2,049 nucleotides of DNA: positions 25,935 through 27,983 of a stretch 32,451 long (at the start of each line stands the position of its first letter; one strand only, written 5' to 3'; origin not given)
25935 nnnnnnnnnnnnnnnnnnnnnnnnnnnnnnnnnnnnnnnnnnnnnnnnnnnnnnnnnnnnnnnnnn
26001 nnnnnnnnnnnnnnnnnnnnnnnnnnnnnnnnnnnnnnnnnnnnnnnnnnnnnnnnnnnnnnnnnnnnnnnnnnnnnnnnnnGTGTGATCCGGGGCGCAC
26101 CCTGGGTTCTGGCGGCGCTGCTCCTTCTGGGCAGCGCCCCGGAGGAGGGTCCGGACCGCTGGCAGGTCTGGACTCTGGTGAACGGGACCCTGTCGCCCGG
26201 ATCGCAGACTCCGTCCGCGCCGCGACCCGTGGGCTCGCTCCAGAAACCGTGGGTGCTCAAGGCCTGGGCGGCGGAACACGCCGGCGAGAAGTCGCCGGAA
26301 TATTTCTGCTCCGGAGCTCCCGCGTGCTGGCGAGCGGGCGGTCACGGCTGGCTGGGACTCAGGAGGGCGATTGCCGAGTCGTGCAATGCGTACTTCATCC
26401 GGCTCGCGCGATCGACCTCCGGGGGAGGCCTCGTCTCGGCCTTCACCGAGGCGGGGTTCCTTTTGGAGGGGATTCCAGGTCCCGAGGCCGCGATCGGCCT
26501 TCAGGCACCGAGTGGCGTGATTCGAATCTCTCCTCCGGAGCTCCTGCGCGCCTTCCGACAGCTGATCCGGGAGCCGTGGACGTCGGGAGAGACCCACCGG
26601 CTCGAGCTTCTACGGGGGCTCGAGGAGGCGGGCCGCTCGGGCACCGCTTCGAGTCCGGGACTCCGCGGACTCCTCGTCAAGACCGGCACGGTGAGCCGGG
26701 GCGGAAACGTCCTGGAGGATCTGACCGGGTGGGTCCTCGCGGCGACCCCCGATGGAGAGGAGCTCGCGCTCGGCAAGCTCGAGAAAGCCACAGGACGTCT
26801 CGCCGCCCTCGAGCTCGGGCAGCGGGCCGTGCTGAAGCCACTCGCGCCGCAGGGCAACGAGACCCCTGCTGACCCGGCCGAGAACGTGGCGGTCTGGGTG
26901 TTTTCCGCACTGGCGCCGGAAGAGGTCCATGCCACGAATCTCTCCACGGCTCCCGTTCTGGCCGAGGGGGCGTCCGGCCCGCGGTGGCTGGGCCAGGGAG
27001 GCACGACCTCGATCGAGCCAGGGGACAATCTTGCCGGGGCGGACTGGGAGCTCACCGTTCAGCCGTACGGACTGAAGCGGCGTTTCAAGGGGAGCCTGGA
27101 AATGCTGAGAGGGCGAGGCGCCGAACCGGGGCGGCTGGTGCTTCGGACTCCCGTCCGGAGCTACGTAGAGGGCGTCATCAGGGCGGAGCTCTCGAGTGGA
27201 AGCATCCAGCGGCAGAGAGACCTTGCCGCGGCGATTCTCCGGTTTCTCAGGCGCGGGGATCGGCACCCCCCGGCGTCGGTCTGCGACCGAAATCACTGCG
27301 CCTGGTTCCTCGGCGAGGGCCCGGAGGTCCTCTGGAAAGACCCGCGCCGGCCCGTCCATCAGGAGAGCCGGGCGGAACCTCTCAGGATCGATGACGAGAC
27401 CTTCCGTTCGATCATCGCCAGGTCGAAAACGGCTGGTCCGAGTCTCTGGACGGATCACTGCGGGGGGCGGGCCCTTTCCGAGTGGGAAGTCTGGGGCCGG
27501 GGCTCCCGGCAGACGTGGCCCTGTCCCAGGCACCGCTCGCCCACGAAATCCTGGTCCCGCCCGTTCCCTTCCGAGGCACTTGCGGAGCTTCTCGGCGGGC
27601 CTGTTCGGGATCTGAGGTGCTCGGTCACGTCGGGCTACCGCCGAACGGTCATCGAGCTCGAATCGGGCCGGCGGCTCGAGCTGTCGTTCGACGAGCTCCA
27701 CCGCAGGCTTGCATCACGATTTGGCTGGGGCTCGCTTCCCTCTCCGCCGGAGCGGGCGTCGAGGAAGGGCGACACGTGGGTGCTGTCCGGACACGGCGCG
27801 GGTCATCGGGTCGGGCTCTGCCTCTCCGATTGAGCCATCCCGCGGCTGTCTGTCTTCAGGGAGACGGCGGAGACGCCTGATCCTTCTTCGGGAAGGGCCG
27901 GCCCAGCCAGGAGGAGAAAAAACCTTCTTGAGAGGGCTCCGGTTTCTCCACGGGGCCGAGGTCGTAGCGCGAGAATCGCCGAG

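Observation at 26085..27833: Fusion of a penicillin-binding (class D beta-lactamase/BlaR-sensor-like) domain to a SpoIID/LytB peptidoglycan-remodelling domain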

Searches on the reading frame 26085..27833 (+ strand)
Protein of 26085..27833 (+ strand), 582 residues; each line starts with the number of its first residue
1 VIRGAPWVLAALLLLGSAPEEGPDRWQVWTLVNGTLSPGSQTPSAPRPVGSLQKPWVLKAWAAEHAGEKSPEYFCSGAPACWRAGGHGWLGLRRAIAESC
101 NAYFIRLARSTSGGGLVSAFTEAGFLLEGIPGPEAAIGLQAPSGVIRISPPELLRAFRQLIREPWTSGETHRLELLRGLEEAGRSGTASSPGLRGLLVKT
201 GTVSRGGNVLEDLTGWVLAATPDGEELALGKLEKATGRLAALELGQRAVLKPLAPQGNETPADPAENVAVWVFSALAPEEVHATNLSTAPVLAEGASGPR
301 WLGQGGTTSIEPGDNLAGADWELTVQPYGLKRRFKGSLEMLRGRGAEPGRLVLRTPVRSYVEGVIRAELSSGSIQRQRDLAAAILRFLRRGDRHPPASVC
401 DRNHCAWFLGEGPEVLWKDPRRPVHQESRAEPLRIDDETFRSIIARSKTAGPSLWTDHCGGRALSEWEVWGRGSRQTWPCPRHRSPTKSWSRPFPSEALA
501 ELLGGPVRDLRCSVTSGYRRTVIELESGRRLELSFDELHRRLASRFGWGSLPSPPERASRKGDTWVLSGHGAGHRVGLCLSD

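Call 3: search_protein_families(library=pfam, proteins=[window:26085-27833:+], max_evalue=1)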
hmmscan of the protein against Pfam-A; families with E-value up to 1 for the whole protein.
window:26085-27833:+ (582 aa): 0 families

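Call 4: search_protein_families(library=ncbifam, proteins=[window:26085-27833:+], max_evalue=1)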
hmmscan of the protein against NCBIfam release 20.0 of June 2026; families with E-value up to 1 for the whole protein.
window:26085-27833:+ (582 aa): 3 families
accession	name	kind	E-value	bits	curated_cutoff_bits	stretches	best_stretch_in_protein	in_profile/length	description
TIGR03423.1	pbp2_mrdA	equivalog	1.7e-06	26.9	455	1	50-121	308-386/593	penicillin-binding protein 2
TIGR02669.1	SpoIID_LytB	domain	0.022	14.7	83.3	1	534-579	198-241/270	SpoIID/LytB domain-containing protein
TIGR02214.1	spoVD_pbp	equivalog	0.031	12.6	688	1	80-109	325-354/636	stage V sporulation protein D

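Call 5: find_homologous_proteins(query=window:26085-27830:+, max_evalue=0.001)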
Query window:26085-27830:+ (582 aa): 10 proteins with E <= 0.001 among 8000 candidates.
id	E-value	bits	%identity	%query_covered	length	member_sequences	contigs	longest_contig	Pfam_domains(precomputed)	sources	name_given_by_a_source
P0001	0.0e+0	1298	98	100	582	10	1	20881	-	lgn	-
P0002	8.2e-207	706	56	99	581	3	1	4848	-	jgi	jgi:YD repeat-containing protein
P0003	4.4e-126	440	46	95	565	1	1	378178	-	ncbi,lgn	-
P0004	7.0e-117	409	43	95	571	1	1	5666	-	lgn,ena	-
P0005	1.4e-114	402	43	95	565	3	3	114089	-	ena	-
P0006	7.9e-114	399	42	95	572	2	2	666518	-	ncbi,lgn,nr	ncbi:MAG: hypothetical protein IPP07_05115 [Holophagales bacterium]|nr:hypothetical protein [Holopha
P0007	7.3e-106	373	41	92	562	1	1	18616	-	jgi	jgi:stage II sporulation protein D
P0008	7.0e-101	357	41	95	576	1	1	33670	-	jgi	jgi:hypothetical protein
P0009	7.7e-96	340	40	92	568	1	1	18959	-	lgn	-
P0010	1.9e-39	154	31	91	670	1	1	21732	-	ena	-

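Call 6: search_solved_structures(query=window:26085-27830:+, max_evalue=10, show_alignments=3)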
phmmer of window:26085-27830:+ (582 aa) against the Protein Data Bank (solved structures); distinct sequences matched with E-value up to 10: 4.
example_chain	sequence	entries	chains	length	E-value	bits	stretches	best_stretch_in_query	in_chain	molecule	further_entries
8yjx_A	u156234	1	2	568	0.1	14.1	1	70-151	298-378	Penicillin-binding protein 2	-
6nio_A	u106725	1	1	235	0.26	12.7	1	220-306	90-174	Molybdate ABC transporter substrate-binding protein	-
5lp4_A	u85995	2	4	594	2.7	9.4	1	81-139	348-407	Penicillin-binding protein 2 (Pbp2)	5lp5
7rd0_A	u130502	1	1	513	2.8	9.3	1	80-110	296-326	Penicillin-binding protein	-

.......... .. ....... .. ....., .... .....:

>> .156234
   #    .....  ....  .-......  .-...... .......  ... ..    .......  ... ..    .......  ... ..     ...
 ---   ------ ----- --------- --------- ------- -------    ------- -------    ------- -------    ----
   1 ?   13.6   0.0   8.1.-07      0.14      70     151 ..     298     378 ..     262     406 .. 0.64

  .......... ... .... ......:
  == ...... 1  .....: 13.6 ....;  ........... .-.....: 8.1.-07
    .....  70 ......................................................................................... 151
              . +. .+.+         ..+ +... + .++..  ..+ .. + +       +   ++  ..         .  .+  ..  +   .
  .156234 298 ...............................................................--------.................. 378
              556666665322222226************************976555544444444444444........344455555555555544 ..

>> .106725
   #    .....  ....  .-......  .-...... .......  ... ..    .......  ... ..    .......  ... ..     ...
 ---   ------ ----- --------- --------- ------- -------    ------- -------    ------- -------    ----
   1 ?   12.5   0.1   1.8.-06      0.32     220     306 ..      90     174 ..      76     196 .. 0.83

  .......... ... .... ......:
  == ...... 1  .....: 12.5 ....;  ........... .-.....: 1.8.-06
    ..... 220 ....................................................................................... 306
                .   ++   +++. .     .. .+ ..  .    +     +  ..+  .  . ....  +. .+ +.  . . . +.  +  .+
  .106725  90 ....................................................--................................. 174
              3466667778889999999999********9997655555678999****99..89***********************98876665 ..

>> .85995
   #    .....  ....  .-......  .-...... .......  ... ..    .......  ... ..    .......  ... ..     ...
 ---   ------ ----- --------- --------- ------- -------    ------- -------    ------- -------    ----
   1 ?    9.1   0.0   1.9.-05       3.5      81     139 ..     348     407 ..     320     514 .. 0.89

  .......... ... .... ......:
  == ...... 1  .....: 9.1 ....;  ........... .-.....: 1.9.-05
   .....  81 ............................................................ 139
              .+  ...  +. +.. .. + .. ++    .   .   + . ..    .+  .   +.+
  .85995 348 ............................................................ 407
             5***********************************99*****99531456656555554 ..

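Call 11: search_solved_structures(query=A1, max_evalue=10, show_alignments=4)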
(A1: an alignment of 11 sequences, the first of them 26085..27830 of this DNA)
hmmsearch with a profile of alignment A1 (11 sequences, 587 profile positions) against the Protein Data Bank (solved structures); distinct sequences matched with E-value up to 10: 11.
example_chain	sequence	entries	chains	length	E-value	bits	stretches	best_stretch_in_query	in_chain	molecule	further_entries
8yjx_A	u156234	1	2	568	3.8e-05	25.4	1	79-139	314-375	Penicillin-binding protein 2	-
8zpc_A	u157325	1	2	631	7.1e-05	24.5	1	79-129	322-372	Peptidoglycan D,D-transpeptidase MrdA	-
7zg8_AAA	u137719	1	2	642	7.2e-05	24.5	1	79-129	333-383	Peptidoglycan D,D-transpeptidase MrdA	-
5lp4_A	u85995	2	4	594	0.0026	19.3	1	78-139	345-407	Penicillin-binding protein 2 (Pbp2)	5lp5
7rd0_A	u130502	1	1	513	0.0031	19.1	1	30-117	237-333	Penicillin-binding protein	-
4ztk_A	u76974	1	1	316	0.0081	17.7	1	50-216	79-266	Cell division protein FtsI/penicillin binding protein 2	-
6tii_AAA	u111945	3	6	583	0.13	13.8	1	80-141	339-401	Peptidoglycan D,D-transpeptidase MrdA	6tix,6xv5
6g9f_A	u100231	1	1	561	0.22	13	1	80-126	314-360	Peptidoglycan D,D-transpeptidase MrdA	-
6g9p_A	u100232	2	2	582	0.23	12.9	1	80-126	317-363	Peptidoglycan D,D-transpeptidase MrdA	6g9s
8tj3_C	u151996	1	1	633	0.26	12.7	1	80-126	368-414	Peptidoglycan D,D-transpeptidase MrdA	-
7rcz_A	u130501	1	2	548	2.6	9.5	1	76-110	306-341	Stage V sporulation protein D (Sporulation specific penicillin-binding protein)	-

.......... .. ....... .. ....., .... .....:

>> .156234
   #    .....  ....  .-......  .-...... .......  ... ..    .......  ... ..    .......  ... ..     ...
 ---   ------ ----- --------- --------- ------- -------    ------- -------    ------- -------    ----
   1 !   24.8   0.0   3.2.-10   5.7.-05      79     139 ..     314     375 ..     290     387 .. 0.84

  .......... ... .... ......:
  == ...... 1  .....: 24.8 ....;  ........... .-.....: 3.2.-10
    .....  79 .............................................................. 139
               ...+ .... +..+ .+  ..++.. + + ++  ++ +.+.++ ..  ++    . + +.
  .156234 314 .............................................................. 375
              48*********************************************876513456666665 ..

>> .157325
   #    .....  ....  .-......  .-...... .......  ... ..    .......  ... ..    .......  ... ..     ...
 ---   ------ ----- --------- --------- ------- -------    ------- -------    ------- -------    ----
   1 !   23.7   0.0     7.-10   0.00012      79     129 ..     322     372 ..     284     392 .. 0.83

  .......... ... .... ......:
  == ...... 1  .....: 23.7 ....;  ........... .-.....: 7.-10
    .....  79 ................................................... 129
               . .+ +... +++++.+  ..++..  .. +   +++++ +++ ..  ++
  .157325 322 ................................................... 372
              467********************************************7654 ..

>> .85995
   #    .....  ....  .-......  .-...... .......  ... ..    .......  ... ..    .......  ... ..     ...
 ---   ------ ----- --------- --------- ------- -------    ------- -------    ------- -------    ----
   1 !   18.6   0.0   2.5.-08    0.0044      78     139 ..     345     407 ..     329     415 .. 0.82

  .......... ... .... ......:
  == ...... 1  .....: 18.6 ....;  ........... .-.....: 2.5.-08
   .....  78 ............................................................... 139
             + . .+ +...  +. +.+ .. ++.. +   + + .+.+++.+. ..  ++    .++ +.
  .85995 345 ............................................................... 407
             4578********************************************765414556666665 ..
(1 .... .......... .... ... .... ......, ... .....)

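Call 15: find_encoding_contigs(protein=P0006, flank=10000, max_places=2)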
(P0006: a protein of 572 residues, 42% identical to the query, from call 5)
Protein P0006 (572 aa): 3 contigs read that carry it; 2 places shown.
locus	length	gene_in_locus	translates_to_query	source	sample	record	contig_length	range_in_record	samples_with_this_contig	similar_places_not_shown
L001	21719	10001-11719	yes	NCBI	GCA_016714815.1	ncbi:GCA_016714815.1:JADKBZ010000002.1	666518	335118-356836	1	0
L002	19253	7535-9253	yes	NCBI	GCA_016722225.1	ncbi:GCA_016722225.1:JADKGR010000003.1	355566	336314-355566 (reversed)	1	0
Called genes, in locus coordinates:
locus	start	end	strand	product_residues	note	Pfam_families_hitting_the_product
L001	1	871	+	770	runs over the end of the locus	PF08487:VIT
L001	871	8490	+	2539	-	-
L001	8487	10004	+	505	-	-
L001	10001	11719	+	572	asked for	-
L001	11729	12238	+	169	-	-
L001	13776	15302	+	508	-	PF00665:rve (weak), PF22483:Mu-transpos_C_2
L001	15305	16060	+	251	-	PF01695:IstB_IS21, PF00308:Bac_DnaA (weak)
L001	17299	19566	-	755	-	PF25183:OMP_b-brl_4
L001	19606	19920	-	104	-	PF13620:CarboxypepD_reg, PF13715:CarbopepD_reg_2 (weak)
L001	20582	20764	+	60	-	-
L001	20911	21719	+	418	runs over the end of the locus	PF04187:Cofac_haem_bdg, PF00595:PDZ (faint), PF13180:PDZ_2, PF17820:PDZ_6 (faint)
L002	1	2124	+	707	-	?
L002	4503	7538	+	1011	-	-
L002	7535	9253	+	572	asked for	-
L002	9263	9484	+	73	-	-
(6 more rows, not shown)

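Call 16: find_encoding_contigs(protein=P0003, flank=10000, max_places=2)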
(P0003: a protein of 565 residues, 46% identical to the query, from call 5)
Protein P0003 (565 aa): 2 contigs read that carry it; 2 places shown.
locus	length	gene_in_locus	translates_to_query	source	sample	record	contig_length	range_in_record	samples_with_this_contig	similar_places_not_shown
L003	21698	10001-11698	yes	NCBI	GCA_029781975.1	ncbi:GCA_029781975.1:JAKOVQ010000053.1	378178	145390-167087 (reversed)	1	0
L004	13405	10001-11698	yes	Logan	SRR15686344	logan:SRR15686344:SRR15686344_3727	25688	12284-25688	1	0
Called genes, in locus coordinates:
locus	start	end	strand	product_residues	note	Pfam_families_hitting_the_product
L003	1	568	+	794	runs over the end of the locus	PF08487:VIT, PF13519:VWA_2 (weak)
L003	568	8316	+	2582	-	-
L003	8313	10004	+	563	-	-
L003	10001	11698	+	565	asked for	-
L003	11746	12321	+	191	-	PF08207:EFP_N, PF01132:EFP, PF09285:Elong-fact-P_C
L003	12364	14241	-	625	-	PF17899:Peptidase_M61_N, PF05299:Peptidase_M61, PF13180:PDZ_2 (weak)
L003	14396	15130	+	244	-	PF01471:PG_binding_1, PF12385:Peptidase_C70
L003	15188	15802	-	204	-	PF01726:LexA_DNA_bind, PF00717:Peptidase_S24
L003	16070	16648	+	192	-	PF04542:Sigma70_r2, PF08281:Sigma70_r4_2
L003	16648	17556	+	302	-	-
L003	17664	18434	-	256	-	PF00378:ECH_1, PF16113:ECH_2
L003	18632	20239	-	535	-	PF01019:G_glu_transpept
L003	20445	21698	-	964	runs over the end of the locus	PF00069:Pkinase, PF03109:ABC1 (weak), PF07714:PK_Tyr_Ser-Thr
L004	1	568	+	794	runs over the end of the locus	PF08487:VIT, PF13519:VWA_2 (weak)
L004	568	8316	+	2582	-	-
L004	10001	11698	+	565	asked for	-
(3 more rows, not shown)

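Call 19: search_protein_families(library=pfam, alignment_id=A1, max_evalue=10)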
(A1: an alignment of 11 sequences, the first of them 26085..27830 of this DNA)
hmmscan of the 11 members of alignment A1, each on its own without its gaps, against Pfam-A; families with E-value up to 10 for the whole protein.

A. member 1, window:26085-27830:+ (582 aa): 0 families

B. families by the number of members that match (of 11 scanned): 4 families
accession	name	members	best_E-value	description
PF00905.27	Transpeptidase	7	4.5e-05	Penicillin binding protein transpeptidase domain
PF05593.20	RHS_repeat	1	0.025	RHS Repeat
PF08486.15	SpoIID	1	0.086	Stage II sporulation protein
PF01855.24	POR_N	1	0.31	Pyruvate flavodoxin/ferredoxin oxidoreductase, thiamine diP-bdg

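Call 20: search_protein_families(library=ncbifam, alignment_id=A1, max_evalue=10)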
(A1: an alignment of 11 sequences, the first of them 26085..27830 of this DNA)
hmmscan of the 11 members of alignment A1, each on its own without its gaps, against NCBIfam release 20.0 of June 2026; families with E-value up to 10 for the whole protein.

A. member 1, window:26085-27830:+ (582 aa): 3 families
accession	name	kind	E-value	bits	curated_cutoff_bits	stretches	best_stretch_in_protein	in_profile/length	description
TIGR03423.1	pbp2_mrdA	equivalog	1.7e-06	26.9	455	1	50-121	308-386/593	penicillin-binding protein 2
TIGR02669.1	SpoIID_LytB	domain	0.022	14.7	83.3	1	534-579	198-241/270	SpoIID/LytB domain-containing protein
TIGR02214.1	spoVD_pbp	equivalog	0.031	12.6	688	1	80-109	325-354/636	stage V sporulation protein D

B. families by the number of members that match (of 11 scanned): 7 families
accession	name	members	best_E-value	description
TIGR03423.1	pbp2_mrdA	10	6.8e-08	penicillin-binding protein 2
TIGR02214.1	spoVD_pbp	10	0.0036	stage V sporulation protein D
TIGR02669.1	SpoIID_LytB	4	0.022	SpoIID/LytB domain-containing protein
NF008061.0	PRK10795.1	1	0.07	peptidoglycan DD-transpeptidase MrdA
TIGR01643.1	YD_repeat_2x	1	0.078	YD repeat-containing protein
NF005039.0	PRK06456.1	1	0.18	acetolactate synthase large subunit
NF051885.1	tranpepglycosPbpC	1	0.23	multimodular transpeptidase-transglycosylase PbpC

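Call 21: predict_structure(alignment_id=A1)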
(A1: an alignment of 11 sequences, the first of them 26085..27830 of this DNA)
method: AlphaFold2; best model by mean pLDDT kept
length: 582 residues; sequences in the alignment: 11
mean_pLDDT: 74.4   pTM: 0.45
mean pLDDT of the five models: 74.4, 73.4, 73.3, 72.4, 70.9
residues with pLDDT >= 90: 161; 70-90: 219; 50-70: 121; < 50: 81
segments of 3 or more residues with pLDDT < 50: 17-23, 82-87, 252-264, 419-421, 454-487, 572-582
pLDDT, mean of each block of 10 residues (from residue 1): 61 48 71 75 79 96 88 65 50 85 92 96 93 89 79 95 88 91 74 81 81 92 90 89 79 36 62 73 86 80 88 88 85 89 68 87 72 68 73 60 61 61 60 73 75 44 33 32 48 92 92 70 93 73 70 80 89 37 28
secondary structure, 60 per line:
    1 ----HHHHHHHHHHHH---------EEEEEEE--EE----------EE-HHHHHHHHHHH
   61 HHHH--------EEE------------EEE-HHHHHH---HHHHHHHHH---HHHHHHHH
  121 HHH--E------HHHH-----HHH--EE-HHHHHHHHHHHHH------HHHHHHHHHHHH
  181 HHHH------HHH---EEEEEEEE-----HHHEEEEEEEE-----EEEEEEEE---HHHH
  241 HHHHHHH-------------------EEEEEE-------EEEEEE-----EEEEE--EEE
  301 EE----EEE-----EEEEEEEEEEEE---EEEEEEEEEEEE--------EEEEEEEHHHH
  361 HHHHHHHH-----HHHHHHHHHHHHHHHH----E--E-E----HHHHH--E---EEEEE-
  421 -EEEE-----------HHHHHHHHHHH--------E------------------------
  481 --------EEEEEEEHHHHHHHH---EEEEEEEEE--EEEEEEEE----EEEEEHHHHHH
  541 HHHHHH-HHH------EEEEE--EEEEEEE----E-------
elements in order: H5-16 E26-32 H50-64 E73-75 E88-90 H92-97 H101-109 H113-123 H133-136 H150-162 H169-184 E197-204 E213-220 E226-233 H237-247 E267-272 E280-285 E291-295 E298-302 E307-309 E315-326 E330-341 E350-356 H357-368 H374-389 H404-408 E415-419 E422-425 H437-447 E489-495 H496-503 E507-515 E518-525 E530-534 H535-546 E557-561 E564-570

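Call 23: search_protein_representatives(alignment_id=A1)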
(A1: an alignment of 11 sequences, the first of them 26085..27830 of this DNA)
Query: 11 sequences, 587 profile positions. Proteins with E-value up to 0.001 (for the whole library): 2664; up to 1e-10: 644; up to 1e-30: 59. The best 150 are listed.
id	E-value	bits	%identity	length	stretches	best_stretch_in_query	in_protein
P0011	9.0e-254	859.6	-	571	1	27-587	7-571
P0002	3.8e-253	857.6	-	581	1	1-584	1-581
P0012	1.4e-189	647.7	-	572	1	7-583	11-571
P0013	2.2e-189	647.0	-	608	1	12-584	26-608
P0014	3.6e-186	636.4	-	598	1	3-584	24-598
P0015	2.2e-185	633.8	-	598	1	7-584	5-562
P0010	1.8e-183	627.5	-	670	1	15-587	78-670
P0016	2.4e-182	623.8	-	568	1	11-584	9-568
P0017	1.7e-178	611.0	-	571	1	44-584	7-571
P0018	2.2e-177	607.4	-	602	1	6-583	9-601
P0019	8.4e-174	595.6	-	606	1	6-583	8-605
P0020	4.7e-172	589.8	-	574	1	9-584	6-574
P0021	2.3e-170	584.2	-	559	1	9-584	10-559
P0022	7.8e-169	579.2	-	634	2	269-584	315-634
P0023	2.2e-165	567.7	-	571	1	9-583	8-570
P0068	1.7e-30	122.4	-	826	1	38-583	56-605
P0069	3.0e-30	121.6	-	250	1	18-251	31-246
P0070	4.4e-30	121.0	-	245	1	18-247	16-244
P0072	6.4e-30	120.5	-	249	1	37-251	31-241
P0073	8.0e-30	120.1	-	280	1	36-249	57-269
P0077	1.3e-28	116.2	-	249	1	30-242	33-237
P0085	1.9e-27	112.3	-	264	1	6-248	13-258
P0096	2.6e-26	108.5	-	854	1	11-583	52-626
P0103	1.7e-25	105.9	-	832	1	27-581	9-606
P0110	6.0e-25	104.0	-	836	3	457-584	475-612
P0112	1.1e-24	103.2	-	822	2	343-585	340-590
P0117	1.7e-24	102.5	-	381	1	267-584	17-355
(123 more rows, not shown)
